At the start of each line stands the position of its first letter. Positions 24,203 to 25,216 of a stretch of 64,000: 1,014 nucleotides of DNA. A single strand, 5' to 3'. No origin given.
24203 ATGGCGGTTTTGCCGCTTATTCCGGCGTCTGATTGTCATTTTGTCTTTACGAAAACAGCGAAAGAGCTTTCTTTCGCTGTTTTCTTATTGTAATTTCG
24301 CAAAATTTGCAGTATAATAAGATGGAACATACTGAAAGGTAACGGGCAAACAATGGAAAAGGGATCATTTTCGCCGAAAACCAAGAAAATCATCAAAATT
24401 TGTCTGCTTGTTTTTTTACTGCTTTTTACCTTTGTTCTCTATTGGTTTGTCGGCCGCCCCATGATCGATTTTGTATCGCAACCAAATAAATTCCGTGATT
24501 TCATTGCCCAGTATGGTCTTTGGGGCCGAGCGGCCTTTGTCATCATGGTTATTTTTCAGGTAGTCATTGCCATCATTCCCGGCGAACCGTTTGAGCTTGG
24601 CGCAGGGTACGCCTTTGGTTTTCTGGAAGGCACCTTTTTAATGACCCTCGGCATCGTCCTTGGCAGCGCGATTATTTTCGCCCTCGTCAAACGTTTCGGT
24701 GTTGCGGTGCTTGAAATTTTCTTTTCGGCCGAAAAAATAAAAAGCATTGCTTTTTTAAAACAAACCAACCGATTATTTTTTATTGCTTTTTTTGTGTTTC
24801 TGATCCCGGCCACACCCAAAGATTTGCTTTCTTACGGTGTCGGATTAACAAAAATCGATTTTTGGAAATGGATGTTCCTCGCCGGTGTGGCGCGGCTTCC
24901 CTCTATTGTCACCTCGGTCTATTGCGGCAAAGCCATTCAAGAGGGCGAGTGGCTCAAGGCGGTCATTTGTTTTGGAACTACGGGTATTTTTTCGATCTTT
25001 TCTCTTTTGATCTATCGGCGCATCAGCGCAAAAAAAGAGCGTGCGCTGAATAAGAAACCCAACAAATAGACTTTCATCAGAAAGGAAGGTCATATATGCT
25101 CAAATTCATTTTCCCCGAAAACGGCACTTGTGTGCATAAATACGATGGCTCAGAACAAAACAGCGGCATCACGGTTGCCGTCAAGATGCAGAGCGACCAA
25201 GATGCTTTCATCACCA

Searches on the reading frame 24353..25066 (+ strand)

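Call 26: search_protein_families(library=pfam, proteins=[window:24353-25066:+], max_evalue=0.001)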
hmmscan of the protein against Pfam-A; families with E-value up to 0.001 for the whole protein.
window:24353-25066:+ (238 aa): 1 family
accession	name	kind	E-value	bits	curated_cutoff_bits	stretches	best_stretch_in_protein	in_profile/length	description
PF09335.16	VTT_dom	-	7.7e-17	62.4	33.9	1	75-193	1-122/123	VTT domain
